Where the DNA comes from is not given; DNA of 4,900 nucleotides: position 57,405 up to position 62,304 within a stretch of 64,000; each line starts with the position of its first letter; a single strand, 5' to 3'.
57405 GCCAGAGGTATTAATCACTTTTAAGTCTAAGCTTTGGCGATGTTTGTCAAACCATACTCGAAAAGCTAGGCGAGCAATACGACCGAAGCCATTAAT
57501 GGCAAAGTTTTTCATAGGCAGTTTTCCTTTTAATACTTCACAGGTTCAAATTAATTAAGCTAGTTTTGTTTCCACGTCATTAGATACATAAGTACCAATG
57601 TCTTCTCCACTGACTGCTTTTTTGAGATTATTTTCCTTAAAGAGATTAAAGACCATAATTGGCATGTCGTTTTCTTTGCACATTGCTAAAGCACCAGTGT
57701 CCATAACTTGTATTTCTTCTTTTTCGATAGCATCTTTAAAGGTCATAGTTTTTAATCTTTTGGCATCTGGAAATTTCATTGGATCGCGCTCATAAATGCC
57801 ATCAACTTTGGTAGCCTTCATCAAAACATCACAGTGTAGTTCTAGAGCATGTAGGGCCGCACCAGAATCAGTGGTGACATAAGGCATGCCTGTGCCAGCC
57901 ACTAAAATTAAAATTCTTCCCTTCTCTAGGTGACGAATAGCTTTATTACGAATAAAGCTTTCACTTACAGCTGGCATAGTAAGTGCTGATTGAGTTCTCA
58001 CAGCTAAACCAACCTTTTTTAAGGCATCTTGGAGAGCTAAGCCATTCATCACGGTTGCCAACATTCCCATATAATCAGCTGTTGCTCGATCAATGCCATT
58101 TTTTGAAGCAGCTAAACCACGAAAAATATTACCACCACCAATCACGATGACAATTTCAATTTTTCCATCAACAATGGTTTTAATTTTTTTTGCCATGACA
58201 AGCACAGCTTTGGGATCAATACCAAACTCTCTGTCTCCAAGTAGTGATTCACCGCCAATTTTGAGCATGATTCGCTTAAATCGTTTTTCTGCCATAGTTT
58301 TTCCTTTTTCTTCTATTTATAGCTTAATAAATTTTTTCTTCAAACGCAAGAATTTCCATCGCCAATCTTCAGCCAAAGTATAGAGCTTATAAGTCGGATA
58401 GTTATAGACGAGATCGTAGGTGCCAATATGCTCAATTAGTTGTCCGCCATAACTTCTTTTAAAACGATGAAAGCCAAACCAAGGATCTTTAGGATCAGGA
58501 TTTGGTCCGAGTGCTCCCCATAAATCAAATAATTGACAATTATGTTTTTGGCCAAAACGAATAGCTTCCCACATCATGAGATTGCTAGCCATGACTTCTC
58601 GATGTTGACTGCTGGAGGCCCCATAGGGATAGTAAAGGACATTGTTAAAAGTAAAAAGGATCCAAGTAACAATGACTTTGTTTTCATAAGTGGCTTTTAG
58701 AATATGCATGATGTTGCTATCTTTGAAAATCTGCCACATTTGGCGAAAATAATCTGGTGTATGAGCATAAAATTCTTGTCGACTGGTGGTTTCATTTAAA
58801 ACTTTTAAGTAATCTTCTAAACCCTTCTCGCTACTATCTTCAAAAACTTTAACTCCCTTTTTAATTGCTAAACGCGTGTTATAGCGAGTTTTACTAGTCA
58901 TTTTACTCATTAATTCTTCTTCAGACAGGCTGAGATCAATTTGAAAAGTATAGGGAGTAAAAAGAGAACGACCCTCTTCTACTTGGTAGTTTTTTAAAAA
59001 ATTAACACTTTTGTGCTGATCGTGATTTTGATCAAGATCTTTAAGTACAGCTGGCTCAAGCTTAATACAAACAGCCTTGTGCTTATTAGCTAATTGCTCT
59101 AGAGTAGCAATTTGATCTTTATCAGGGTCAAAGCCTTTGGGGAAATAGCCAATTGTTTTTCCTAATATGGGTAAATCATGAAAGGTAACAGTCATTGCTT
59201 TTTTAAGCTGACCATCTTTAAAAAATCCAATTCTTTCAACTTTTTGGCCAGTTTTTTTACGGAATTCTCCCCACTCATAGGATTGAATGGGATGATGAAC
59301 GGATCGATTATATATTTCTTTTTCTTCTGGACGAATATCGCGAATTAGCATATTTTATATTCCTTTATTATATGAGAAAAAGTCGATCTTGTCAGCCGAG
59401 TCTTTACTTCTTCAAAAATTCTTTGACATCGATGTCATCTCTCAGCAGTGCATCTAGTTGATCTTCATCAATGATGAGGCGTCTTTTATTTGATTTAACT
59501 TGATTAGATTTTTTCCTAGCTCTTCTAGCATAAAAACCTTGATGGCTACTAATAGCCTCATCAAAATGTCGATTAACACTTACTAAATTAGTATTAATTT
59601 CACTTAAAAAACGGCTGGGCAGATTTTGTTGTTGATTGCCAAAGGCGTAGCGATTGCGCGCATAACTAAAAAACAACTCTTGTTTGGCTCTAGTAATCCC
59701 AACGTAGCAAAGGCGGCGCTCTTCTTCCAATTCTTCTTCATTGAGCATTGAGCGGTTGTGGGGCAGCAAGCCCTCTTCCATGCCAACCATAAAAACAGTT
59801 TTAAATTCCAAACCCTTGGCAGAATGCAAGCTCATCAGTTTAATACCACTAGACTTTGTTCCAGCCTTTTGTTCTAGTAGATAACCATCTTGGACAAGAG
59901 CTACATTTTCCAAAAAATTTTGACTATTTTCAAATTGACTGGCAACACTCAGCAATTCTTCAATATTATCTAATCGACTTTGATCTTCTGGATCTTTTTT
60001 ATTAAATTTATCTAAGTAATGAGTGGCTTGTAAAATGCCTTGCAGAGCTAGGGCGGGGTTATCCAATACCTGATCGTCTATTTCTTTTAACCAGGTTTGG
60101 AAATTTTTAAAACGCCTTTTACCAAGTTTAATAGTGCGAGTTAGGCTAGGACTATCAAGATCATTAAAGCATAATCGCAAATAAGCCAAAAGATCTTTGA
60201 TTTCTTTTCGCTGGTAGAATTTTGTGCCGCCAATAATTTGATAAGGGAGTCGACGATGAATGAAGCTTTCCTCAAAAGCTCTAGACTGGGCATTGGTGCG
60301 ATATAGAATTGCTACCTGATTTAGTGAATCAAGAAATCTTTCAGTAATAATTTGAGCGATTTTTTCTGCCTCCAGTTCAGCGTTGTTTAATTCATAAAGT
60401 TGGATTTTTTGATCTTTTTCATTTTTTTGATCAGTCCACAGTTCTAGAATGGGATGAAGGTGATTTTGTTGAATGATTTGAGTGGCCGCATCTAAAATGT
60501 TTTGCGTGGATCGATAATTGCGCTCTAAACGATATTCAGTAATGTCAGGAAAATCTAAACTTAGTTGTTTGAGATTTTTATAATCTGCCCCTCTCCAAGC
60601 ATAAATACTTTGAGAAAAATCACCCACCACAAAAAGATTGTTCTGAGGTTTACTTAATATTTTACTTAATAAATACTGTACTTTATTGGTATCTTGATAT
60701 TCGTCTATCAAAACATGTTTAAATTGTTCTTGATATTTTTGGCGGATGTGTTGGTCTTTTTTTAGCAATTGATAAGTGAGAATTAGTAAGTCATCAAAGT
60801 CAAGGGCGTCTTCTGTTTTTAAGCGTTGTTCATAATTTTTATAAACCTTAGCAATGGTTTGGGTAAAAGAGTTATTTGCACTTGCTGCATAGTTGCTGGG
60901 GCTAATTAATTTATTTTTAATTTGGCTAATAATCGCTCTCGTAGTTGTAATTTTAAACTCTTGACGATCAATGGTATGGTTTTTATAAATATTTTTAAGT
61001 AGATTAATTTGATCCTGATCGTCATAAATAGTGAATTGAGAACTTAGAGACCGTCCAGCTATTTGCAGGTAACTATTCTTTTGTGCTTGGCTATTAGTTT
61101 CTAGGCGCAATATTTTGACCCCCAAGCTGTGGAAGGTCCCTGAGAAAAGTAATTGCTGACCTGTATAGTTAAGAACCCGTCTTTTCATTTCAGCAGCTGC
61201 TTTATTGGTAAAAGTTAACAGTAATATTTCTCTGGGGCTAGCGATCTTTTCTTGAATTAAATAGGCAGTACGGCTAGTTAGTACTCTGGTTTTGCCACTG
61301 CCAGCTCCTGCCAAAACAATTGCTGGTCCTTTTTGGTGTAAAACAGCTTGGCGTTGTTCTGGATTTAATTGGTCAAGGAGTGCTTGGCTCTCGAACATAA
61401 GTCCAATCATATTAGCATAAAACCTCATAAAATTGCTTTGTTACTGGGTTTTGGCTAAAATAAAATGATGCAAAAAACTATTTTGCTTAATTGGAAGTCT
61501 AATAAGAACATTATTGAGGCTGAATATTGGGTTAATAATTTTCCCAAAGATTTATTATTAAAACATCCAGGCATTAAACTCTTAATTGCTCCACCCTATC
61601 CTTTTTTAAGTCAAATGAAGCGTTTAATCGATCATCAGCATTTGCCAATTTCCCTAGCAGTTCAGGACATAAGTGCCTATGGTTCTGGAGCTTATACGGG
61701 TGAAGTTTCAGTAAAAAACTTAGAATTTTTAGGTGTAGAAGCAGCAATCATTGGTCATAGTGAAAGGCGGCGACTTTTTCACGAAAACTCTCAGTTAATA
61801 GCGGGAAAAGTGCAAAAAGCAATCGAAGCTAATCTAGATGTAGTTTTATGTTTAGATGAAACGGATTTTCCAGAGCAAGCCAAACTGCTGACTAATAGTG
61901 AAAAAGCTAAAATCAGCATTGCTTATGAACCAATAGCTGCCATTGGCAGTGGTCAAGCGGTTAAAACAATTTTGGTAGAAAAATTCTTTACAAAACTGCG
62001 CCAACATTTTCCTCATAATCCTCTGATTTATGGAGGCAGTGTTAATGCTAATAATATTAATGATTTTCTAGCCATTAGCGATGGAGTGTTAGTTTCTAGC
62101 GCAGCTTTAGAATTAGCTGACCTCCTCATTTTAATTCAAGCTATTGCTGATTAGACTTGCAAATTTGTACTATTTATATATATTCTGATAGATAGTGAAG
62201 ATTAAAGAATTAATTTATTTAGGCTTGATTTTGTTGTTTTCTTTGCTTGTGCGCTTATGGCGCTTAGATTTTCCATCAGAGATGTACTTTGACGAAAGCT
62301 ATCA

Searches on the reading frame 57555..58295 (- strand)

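Call 82: search_protein_families(library=pfam, proteins=[window:57555-58295:-], max_evalue=0.001)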
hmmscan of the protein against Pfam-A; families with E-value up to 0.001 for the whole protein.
window:57555-58295:- (246 aa): 1 family
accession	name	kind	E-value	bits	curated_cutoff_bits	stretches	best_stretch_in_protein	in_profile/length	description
PF00696.33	AA_kinase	-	2.4e-33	116.3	24.9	1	7-217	1-234/234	Amino acid kinase family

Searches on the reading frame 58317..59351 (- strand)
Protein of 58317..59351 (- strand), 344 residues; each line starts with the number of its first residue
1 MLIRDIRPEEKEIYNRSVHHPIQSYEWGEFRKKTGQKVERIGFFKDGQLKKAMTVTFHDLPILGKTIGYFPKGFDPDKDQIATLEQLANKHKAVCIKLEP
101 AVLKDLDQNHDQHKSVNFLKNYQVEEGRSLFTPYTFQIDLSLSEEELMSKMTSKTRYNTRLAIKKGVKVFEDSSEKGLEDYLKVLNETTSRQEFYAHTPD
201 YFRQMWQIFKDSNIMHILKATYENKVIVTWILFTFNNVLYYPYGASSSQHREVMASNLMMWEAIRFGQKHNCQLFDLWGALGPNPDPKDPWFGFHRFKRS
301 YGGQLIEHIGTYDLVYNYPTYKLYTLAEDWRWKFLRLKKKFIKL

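Call 82: search_protein_families(library=pfam, proteins=[window:58317-59351:-], max_evalue=0.001)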
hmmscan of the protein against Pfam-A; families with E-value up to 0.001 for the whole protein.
window:58317-59351:- (344 aa): 2 families
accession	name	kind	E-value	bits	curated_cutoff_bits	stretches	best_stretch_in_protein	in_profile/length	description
PF02388.22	FemAB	-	4.9e-33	115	24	2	17-214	14-232/406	FemAB family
PF13480.13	Acetyltransf_6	-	2.1e-08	34.9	22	1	153-279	1-136/143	Acetyltransferase (GNAT) domain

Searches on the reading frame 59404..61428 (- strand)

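Call 76: search_protein_families(library=pfam, proteins=[window:59404-61428:-], max_evalue=0.00001)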
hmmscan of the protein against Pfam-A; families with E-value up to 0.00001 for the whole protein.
window:59404-61428:- (674 aa): 6 families
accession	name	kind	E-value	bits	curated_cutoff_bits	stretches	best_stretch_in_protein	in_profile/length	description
PF00580.27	UvrD-helicase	-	5.7e-86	289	23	1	21-294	1-271/271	UvrD/REP helicase N-terminal domain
PF13361.12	UvrD_C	-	5e-60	204.2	25.6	2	299-441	1-143/350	UvrD-like helicase C-terminal domain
PF13245.12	AAA_19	-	6.2e-23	81.9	25.1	1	25-277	1-132/134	AAA domain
PF13538.12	UvrD_C_2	-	4.1e-08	33.4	27.4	1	531-586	4-50/52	UvrD-like helicase C-terminal domain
PF13604.12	AAA_30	-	3.2e-07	30.7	27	0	20-84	1-65/191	AAA domain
PF13086.12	AAA_11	-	9.8e-06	26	27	1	20-271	1-247/257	AAA domain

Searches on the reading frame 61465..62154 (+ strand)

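Call 82: search_protein_families(library=pfam, proteins=[window:61465-62154:+], max_evalue=0.001)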
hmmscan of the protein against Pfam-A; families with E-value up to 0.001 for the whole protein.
window:61465-62154:+ (229 aa): 1 family
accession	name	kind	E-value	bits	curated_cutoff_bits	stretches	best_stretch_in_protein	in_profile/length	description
PF00121.24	TIM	-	5.4e-50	170.6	20.1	1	5-226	2-244/245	Triosephosphate isomerase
